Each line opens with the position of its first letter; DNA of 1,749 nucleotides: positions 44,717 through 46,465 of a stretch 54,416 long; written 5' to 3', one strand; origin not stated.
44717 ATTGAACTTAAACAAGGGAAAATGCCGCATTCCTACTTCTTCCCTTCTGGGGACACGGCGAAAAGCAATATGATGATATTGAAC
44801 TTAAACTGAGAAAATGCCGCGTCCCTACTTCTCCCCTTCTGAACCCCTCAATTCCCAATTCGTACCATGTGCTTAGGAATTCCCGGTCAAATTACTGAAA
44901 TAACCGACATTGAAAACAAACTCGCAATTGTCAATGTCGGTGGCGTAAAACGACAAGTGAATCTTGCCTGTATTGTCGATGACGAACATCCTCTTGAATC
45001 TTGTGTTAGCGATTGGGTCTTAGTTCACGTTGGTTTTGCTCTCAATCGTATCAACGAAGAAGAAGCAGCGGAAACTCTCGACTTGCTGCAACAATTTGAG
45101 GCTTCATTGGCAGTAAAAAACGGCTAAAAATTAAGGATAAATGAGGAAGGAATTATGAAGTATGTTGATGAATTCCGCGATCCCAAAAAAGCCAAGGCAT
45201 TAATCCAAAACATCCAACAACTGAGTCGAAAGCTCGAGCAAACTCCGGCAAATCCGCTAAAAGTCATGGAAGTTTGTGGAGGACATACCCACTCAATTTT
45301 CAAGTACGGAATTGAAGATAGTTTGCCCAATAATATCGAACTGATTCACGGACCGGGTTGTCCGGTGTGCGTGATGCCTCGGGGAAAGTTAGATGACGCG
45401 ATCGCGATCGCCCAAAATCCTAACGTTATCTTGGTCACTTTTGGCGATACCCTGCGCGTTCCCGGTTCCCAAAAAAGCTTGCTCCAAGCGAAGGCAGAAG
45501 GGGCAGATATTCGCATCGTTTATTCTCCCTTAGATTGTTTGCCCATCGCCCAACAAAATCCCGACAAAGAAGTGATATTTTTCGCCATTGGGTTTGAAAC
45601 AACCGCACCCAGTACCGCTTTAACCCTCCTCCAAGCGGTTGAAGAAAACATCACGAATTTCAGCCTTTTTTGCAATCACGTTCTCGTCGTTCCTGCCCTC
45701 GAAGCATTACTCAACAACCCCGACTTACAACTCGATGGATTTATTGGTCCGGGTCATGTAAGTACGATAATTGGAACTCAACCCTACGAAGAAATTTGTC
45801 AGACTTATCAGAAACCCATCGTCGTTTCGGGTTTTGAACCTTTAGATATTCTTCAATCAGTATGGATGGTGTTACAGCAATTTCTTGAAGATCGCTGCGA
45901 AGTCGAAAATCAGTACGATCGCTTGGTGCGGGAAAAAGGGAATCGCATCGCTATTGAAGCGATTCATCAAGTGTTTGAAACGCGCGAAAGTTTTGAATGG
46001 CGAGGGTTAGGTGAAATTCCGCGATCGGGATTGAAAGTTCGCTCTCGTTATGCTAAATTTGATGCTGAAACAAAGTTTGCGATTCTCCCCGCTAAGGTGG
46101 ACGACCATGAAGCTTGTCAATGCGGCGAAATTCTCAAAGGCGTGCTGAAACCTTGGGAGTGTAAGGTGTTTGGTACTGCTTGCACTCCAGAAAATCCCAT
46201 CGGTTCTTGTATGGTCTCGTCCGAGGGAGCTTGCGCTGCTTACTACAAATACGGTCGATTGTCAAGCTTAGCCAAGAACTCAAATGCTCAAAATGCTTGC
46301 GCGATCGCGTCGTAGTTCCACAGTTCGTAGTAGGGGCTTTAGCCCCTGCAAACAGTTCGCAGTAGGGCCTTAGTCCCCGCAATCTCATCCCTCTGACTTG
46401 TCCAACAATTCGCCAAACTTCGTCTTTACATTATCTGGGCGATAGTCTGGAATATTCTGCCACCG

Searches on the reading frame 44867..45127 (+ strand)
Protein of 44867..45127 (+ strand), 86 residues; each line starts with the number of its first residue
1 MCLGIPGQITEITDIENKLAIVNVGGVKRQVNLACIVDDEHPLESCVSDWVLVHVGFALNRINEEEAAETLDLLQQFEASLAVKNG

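Call 10: find_encoding_contigs(protein=window:44867-45127:+, flank=6000, max_places=10)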
Protein window:44867-45127:+ (86 aa): no gene with exactly this product is on record in the collection.

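Call 12: find_homologous_proteins(query=window:44867-45127:+)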
Query window:44867-45127:+ (86 aa): 3733 proteins with E <= 0.001 among 3751 candidates; the best 120 are listed.
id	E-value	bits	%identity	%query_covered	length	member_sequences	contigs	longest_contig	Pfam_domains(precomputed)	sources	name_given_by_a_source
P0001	3.8e-49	182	100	100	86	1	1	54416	PF01455.24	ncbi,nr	ncbi:MAG: HypC/HybG/HupF family hydrogenase formation chaperone [Cyanobacteriota bacterium]|nr:HypC/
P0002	3.1e-38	147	86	90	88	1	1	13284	PF01455.24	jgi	jgi:hydrogenase expression/formation protein HypC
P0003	5.7e-38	146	87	90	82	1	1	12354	PF01455.24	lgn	-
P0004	1.5e-37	145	86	90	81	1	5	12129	PF01455.24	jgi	jgi:hydrogenase expression/formation protein HypC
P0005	1.7e-37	145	86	90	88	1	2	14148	PF01455.24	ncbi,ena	ncbi:MAG: HypC/HybG/HupF family hydrogenase formation chaperone [Xenococcaceae cyanobacterium]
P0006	2.7e-37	144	82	92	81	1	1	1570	PF01455.24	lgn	-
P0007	3.2e-37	144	83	93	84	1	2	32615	PF01455.24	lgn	-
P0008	5.3e-37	143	83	90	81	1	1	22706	PF01455.24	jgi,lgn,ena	jgi:hydrogenase expression/formation protein HypC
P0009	6.9e-37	143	84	90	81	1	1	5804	PF01455.24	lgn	-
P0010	7.0e-37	143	81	92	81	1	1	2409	PF01455.24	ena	-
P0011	7.2e-37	143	79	95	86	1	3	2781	PF01455.24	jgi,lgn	jgi:hydrogenase expression/formation protein HypC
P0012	7.4e-37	143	79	95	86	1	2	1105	PF01455.24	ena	-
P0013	7.9e-37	143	82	92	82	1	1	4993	PF01455.24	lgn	-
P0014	9.0e-37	143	81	92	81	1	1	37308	PF01455.24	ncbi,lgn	-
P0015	9.0e-37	143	81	92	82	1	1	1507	PF01455.24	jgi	jgi:hydrogenase expression/formation protein HypC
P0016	9.1e-37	143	83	90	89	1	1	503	PF01455.24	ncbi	-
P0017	9.3e-37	143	84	90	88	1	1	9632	PF01455.24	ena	-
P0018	1.2e-36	142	82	92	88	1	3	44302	PF01455.24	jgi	jgi:hydrogenase expression/formation protein HypC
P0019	1.2e-36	142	82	92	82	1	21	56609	PF01455.24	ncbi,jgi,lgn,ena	jgi:hydrogenase expression/formation protein HypC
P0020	1.2e-36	142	82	92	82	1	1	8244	PF01455.24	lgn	-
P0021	1.3e-36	142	79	95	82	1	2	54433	PF01455.24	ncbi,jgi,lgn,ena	jgi:hydrogenase expression/formation protein HypC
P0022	1.3e-36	142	84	90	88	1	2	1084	PF01455.24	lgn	-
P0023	1.6e-36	142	81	93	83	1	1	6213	PF01455.24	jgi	jgi:hydrogenase expression/formation protein HypC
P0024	1.6e-36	142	82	92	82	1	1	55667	PF01455.24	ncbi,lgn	ncbi:MAG: HypC/HybG/HupF family hydrogenase formation chaperone [Stanieria sp.]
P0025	1.7e-36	142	81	92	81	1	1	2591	PF01455.24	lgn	-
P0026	1.7e-36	142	84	92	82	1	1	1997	PF01455.24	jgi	jgi:hydrogenase expression/formation protein HypC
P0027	1.8e-36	142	83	90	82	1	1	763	PF01455.24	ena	-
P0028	2.0e-36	142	83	90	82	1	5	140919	PF01455.24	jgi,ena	jgi:hydrogenase expression/formation protein HypC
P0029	2.0e-36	142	81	92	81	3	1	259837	PF01455.24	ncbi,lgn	ncbi:MAG: HypC/HybG/HupF family hydrogenase formation chaperone [Cyanobacteria bacterium J06592_8]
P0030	2.0e-36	142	81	92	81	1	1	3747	PF01455.24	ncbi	-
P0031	2.1e-36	142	83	81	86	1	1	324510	PF01455.24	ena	-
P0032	2.1e-36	141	82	92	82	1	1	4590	PF01455.24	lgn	-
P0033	2.1e-36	141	84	92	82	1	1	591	PF01455.24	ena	-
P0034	2.4e-36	141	82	92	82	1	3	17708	PF01455.24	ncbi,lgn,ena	-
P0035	2.7e-36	141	83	90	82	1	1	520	PF01455.24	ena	-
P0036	3.0e-36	141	84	85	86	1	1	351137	PF01455.24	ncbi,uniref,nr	ncbi:HypC/HybG/HupF family hydrogenase formation chaperone [Calothrix sp. UHCC 0171]|uniref:HypC/Hyb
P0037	3.2e-36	141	81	90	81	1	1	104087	PF01455.24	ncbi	ncbi:HypC/HybG/HupF family hydrogenase formation chaperone [Scytonema sp. NUACC21]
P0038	3.2e-36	141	81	92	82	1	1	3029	PF01455.24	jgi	jgi:hydrogenase expression/formation protein HypC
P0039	3.4e-36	141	79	95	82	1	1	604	PF01455.24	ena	-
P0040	3.5e-36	141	80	92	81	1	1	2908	PF01455.24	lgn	-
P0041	3.5e-36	141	80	92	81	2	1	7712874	PF01455.24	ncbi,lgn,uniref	ncbi:HypC/HybG/HupF family hydrogenase formation chaperone [Capilliphycus salinus ALCB114379]|uniref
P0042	3.9e-36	141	81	92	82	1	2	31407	PF01455.24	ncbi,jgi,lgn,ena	jgi:hydrogenase expression/formation protein HypC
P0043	3.9e-36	141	82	90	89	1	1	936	PF01455.24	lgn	-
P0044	4.1e-36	141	76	95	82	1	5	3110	PF01455.24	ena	-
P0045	4.1e-36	141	76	95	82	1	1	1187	PF01455.24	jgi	-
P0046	4.2e-36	141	76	95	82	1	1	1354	PF01455.24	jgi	-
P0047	4.2e-36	141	81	92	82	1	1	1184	PF01455.24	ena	-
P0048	4.4e-36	140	81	90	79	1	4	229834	PF01455.24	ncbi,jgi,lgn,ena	jgi:hydrogenase expression/formation protein HypC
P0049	4.9e-36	140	82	90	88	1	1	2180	PF01455.24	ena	-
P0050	5.1e-36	140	82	92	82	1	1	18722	PF01455.24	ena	-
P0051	5.4e-36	140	76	95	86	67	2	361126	PF01455.24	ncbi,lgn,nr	ncbi:MAG: HypC/HybG/HupF family hydrogenase formation chaperone [Nostoc sp. ChiSLP01]|nr:HypC/HybG/H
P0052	5.4e-36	140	81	92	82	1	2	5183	PF01455.24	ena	-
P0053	5.5e-36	140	83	90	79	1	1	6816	PF01455.24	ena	-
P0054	5.5e-36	140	82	90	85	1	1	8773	PF01455.24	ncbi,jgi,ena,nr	ncbi:MAG: HypC/HybG/HupF family hydrogenase formation chaperone [Oculatellaceae cyanobacterium Prado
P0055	6.1e-36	140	81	81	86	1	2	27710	PF01455.24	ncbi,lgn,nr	ncbi:MAG: HypC/HybG/HupF family hydrogenase formation chaperone [Nostocaceae cyanobacterium]|nr:HypC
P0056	6.4e-36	140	77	95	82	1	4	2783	PF01455.24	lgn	-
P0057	6.7e-36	140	80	93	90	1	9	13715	PF01455.24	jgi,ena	jgi:hydrogenase expression/formation protein HypC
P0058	6.7e-36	140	76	95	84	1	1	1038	PF01455.24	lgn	-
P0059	7.2e-36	140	82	92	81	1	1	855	PF01455.24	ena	-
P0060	7.3e-36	140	82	90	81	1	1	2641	PF01455.24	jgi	jgi:hydrogenase expression/formation protein HypC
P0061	8.3e-36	140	80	92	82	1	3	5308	PF01455.24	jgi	jgi:hydrogenase expression/formation protein HypC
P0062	8.5e-36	140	79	95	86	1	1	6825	PF01455.24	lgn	-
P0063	8.6e-36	140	79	93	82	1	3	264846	PF01455.24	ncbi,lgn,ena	-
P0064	9.5e-36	139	78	92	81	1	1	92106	PF01455.24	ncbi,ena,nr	ncbi:MAG: HypC/HybG/HupF family hydrogenase formation chaperone [Lyngbya sp.]|nr:HypC/HybG/HupF fami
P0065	1.0e-35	139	81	90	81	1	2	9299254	PF01455.24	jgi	jgi:hydrogenase expression/formation protein HypC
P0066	1.1e-35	139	82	90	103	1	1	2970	PF01455.24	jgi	jgi:hydrogenase expression/formation protein HypC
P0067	1.1e-35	139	74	95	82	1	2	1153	PF01455.24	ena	-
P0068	1.1e-35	139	78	90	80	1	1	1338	PF01455.24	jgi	jgi:hydrogenase expression/formation protein HypC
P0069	1.1e-35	139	83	90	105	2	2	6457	PF01455.24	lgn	-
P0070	1.1e-35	139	78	90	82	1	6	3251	PF01455.24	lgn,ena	-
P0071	1.2e-35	139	82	90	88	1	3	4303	PF01455.24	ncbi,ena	-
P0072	1.3e-35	139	77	95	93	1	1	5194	PF01455.24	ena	-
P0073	1.3e-35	139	77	95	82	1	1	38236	PF01455.24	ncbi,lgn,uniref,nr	ncbi:HypC/HybG/HupF family hydrogenase formation chaperone [Anabaena sp. FACHB-1237]|uniref:HypC/Hyb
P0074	1.4e-35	139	77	91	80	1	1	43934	PF01455.24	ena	-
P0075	1.5e-35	139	81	92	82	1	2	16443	PF01455.24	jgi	jgi:hydrogenase expression/formation protein HypC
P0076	1.5e-35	139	80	92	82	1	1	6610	PF01455.24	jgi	jgi:hydrogenase expression/formation protein HypC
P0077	1.6e-35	139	78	90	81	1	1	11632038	PF01455.24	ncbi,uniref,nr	ncbi:hydrogenase assembly protein HupF [Scytonema hofmannii PCC 7110]|uniref:Hydrogenase assembly pr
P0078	1.6e-35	139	80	81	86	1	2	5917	PF01455.24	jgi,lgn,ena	-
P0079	1.7e-35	139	74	99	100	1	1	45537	PF01455.24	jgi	jgi:hydrogenase expression/formation protein HypC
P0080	1.7e-35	139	82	90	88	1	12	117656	PF01455.24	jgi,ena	jgi:hydrogenase expression/formation protein HypC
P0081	1.8e-35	139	78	95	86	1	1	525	PF01455.24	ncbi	-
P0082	1.9e-35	138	81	92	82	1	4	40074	PF01455.24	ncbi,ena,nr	ncbi:MAG: HypC/HybG/HupF family hydrogenase formation chaperone [Xenococcaceae cyanobacterium MO_167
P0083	1.9e-35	138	81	90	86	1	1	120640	PF01455.24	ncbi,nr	ncbi:HypC/HybG/HupF family hydrogenase formation chaperone [Anabaena minutissima FACHB-250]|nr:HypC/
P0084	2.0e-35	138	87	72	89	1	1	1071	PF01455.24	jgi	jgi:hydrogenase expression/formation protein HypC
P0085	2.1e-35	138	79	85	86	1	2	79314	PF01455.24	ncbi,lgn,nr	ncbi:MAG: HypC/HybG/HupF family hydrogenase formation chaperone [Methylacidiphilales bacterium]|nr:H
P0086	2.2e-35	138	81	92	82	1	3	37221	PF01455.24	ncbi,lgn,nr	ncbi:HypC/HybG/HupF family hydrogenase formation chaperone [Candidatus Gracilibacteria bacterium]|nr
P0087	2.3e-35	138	83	90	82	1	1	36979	PF01455.24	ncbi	ncbi:MAG: HypC/HybG/HupF family hydrogenase formation chaperone [Xenococcaceae cyanobacterium]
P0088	2.3e-35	138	83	90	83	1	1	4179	PF01455.24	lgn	-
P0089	2.4e-35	138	81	90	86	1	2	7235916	PF01455.24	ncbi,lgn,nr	ncbi:hydrogenase assembly chaperone HypC/HupF [Calothrix sp. NIES-4101]|nr:hydrogenase assembly chap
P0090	2.6e-35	138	82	86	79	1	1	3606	PF01455.24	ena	-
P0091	2.6e-35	138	77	95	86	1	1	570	PF01455.24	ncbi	-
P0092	2.7e-35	138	79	90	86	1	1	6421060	PF01455.24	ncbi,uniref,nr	ncbi:HypC/HybG/HupF family hydrogenase formation chaperone [Nostoc sp. UHCC 0870]|uniref:HypC/HybG/H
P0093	2.7e-35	138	82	90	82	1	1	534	PF01455.24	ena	-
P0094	2.7e-35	138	76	95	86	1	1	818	PF01455.24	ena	-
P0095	2.8e-35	138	79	90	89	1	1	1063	PF01455.24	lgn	-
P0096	2.8e-35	138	79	90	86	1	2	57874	PF01455.24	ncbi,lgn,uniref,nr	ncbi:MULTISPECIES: HypC/HybG/HupF family hydrogenase formation chaperone [unclassified Anabaena]|uni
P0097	2.9e-35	138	81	90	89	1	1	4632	PF01455.24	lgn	-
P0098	2.9e-35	138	81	92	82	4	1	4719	PF01455.24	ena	-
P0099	3.0e-35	138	83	90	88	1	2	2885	PF01455.24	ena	-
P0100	3.1e-35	138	79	90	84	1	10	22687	PF01455.24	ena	-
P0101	3.1e-35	138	77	90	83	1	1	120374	PF01455.24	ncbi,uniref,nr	ncbi:HypC/HybG/HupF family hydrogenase formation chaperone [Scytonema sp. UIC 10036]|uniref:HypC/Hyb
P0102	3.1e-35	138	74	95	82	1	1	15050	PF01455.24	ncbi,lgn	ncbi:MAG: HypC/HybG/HupF family hydrogenase formation chaperone [Dolichospermum sp.]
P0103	3.2e-35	138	74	95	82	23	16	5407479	PF01455.24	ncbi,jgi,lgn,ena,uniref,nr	ncbi:HypC/HybG/HupF family hydrogenase formation chaperone [Dolichospermum sp. UHCC 0684]|jgi:hydrog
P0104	3.2e-35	138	75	94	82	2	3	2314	PF01455.24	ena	-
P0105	3.3e-35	138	78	90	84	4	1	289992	PF01455.24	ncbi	ncbi:MAG: HypC/HybG/HupF family hydrogenase formation chaperone [Heteroscytonema crispum UTEX LB 155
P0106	3.3e-35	138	79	90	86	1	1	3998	PF01455.24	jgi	jgi:hydrogenase expression/formation protein HypC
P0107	3.4e-35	138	74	95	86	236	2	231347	PF01455.24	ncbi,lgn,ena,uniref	ncbi:HypC/HybG/HupF family hydrogenase formation chaperone [Nostoc sp.]|uniref:HypC/HybG/HupF family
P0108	3.5e-35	138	78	92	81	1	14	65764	PF01455.24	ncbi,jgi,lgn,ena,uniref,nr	ncbi:hydrogenase assembly chaperone HypC/HupF [Lyngbya aestuarii BL J]|uniref:Hydrogenase assembly c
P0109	3.5e-35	138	78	92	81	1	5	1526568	PF01455.24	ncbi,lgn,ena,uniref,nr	ncbi:HypC/HybG/HupF family hydrogenase formation chaperone [Lyngbya sp. PCC 8106]|uniref:HypC/HybG/H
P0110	3.5e-35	138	78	95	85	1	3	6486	PF01455.24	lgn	-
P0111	3.7e-35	138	77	92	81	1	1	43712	PF01455.24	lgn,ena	-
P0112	3.8e-35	137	80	92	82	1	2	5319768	PF01455.24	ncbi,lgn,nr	ncbi:hydrogenase expression/formation protein HypC [Stanieria sp. NIES-3757]|nr:hydrogenase expressi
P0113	3.8e-35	137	72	100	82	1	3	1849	PF01455.24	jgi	jgi:hydrogenase expression/formation protein HypC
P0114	3.8e-35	137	81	90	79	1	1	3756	PF01455.24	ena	-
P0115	4.0e-35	137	73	100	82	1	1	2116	PF01455.24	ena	-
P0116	4.1e-35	137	80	92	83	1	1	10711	PF01455.24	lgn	-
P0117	4.1e-35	137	75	94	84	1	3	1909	PF01455.24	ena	-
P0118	4.3e-35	137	78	90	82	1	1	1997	PF01455.24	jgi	jgi:hydrogenase expression/formation protein HypC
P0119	4.4e-35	137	80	81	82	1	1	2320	PF01455.24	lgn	-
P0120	4.4e-35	137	82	90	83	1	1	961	PF01455.24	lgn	-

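Call 14: find_encoding_contigs(protein=P0002, flank=5000, max_places=3)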
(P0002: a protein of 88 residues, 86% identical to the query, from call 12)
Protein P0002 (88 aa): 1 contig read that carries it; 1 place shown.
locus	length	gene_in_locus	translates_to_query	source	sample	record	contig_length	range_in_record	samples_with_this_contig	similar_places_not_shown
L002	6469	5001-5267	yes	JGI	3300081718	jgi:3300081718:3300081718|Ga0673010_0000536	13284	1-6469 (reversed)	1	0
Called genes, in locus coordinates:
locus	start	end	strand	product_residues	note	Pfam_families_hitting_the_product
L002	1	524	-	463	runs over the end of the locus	-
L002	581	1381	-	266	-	PF00106:adh_short, PF13561:adh_short_C2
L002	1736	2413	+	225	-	PF00027:cNMP_binding, PF13545:HTH_Crp_2, PF00325:Crp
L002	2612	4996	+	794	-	PF00708:Acylphosphatase, PF07503:zf-HYPF, PF01300:Sua5_yciO_yrdC, PF17788:HypF_C, PF22521:HypF_C_2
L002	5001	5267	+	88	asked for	PF01455:HupF_HypC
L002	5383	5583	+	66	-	PF09957:VapB_antitoxin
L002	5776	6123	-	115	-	PF00111:Fer2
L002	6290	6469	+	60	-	?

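Call 15: find_encoding_contigs(protein=P0003, flank=5000, max_places=3)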
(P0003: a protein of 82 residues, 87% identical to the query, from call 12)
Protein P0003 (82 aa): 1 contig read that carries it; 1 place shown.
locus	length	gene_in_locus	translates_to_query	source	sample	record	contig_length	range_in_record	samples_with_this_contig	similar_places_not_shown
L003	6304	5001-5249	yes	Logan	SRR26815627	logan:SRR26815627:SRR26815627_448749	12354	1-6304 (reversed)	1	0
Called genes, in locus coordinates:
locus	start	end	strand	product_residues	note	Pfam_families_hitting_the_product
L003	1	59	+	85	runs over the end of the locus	-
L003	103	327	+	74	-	-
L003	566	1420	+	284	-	PF01106:NifU, PF00355:Rieske, PF13806:Rieske_2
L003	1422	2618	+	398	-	PF01436:NHL (faint)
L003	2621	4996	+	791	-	PF00708:Acylphosphatase, PF07503:zf-HYPF, PF01300:Sua5_yciO_yrdC, PF17788:HypF_C, PF00814:TsaD (faint), PF22521:HypF_C_2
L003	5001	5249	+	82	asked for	PF01455:HupF_HypC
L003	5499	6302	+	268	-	?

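Call 16: find_encoding_contigs(protein=P0005, flank=5000, max_places=3)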
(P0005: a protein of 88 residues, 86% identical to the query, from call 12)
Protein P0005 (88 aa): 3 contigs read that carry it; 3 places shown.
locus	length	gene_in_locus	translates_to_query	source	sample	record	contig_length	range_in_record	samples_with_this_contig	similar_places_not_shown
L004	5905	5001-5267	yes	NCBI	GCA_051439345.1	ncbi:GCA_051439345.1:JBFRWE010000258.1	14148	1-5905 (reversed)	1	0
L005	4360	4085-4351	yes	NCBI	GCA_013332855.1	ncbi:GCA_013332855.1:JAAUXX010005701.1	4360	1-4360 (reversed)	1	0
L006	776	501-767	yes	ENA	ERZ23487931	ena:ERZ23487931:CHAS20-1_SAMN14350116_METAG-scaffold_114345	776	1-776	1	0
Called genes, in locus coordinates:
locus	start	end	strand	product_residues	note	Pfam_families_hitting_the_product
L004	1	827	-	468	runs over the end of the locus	-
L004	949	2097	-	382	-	PF00266:Aminotran_5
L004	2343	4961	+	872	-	PF00708:Acylphosphatase, PF07503:zf-HYPF, PF01300:Sua5_yciO_yrdC, PF17788:HypF_C, PF22521:HypF_C_2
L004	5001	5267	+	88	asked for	PF01455:HupF_HypC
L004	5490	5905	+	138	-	PF01924:HypD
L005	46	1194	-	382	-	PF00266:Aminotran_5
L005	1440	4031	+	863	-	PF00708:Acylphosphatase, PF07503:zf-HYPF, PF01300:Sua5_yciO_yrdC, PF17788:HypF_C, PF22521:HypF_C_2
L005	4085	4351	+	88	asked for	PF01455:HupF_HypC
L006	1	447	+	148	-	?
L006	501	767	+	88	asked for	PF01455:HupF_HypC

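Call 17: find_encoding_contigs(protein=P0007, flank=5000, max_places=3)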
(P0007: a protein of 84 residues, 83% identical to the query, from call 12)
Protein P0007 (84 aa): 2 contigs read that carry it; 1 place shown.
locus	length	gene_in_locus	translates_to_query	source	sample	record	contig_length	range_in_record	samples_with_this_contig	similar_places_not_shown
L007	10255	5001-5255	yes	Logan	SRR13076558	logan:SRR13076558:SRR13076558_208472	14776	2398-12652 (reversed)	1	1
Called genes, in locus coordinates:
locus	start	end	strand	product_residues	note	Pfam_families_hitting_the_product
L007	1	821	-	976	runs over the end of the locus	PF02739:5_3_exonuc_N, PF01367:5_3_exonuc, PF01612:DNA_pol_A_exo1, PF22619:DNA_polI_exo1, PF00476:DNA_pol_A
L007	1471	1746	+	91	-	-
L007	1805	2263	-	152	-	PF08332:CaMKII_AD, PF13474:SnoaL_3 (weak), PF14534:DUF4440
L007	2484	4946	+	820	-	PF00708:Acylphosphatase, PF07503:zf-HYPF, PF01300:Sua5_yciO_yrdC, PF17788:HypF_C, PF22521:HypF_C_2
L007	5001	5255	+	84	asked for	PF01455:HupF_HypC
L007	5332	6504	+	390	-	PF01924:HypD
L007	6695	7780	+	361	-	PF00586:AIRS, PF02769:AIRS_C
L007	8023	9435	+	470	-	-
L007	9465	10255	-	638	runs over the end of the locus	-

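Call 38: search_protein_families(library=pfam, proteins=[window:44867-45127:+], max_evalue=0.01)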
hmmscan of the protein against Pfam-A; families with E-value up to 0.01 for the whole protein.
window:44867-45127:+ (86 aa): 1 family
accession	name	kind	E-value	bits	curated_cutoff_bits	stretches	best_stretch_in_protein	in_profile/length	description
PF01455.23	HupF_HypC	-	7.3e-25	87.3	28.5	1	1-74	1-65/65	HupF/HypC family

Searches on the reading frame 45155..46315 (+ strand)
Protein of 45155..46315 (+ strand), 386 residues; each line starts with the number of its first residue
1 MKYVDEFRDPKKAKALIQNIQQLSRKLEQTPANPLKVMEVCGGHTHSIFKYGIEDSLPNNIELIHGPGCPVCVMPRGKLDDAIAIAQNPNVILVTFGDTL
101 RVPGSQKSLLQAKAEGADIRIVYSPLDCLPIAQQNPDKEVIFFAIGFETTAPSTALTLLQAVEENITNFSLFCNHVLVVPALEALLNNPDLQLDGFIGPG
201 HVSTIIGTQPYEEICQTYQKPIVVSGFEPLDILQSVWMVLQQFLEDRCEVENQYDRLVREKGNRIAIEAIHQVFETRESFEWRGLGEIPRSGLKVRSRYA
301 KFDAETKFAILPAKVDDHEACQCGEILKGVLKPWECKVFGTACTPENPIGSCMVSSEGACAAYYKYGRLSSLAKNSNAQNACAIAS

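Call 27: find_related_loci(query=window:45155-46315:+, collection=metagenome_contigs, flank=4000)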
Query window:45155-46315:+ (386 aa) in metagenome_contigs; peptide patterns used: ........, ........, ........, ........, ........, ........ (x = any residue, [..] = any of these).
600 stretches matched a pattern (row limit reached: there are more); 586 encode a relative of the query (tblastn E <= 1e-3); the best 80 are kept; 80 distinct loci.
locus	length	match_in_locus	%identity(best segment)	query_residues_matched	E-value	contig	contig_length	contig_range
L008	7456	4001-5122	75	1-374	0e+0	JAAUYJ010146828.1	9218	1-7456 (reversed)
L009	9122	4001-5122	74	1-374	0e+0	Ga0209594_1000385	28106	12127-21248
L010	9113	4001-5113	73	1-375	0e+0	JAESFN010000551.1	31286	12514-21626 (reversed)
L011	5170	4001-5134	74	1-376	0e+0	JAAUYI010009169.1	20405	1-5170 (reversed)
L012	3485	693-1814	74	1-374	0e+0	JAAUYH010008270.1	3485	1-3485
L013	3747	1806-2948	71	1-385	0e+0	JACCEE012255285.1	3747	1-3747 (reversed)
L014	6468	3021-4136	74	1-377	0e+0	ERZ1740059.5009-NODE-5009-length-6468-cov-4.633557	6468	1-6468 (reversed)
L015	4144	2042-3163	73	1-372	0e+0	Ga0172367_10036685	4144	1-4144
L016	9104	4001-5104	73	1-368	0e+0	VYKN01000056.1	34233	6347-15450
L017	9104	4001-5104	70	1-368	0e+0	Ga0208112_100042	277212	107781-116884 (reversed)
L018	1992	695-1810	63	1-372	0e+0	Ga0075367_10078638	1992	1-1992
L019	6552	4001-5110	66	1-370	9e-179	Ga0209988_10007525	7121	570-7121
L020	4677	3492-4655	63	1-386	0e+0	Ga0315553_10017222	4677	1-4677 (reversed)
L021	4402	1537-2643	65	1-376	0e+0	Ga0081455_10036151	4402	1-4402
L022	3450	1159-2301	63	1-381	0e+0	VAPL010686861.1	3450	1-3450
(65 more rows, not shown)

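Call 38: search_protein_families(library=pfam, proteins=[window:45155-46315:+], max_evalue=0.01)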
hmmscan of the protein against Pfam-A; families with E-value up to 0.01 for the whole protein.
window:45155-46315:+ (386 aa): 1 family
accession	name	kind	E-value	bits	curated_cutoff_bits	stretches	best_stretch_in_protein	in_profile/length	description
PF01924.21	HypD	-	3.2e-162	540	25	1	14-367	4-351/351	Hydrogenase formation hypA family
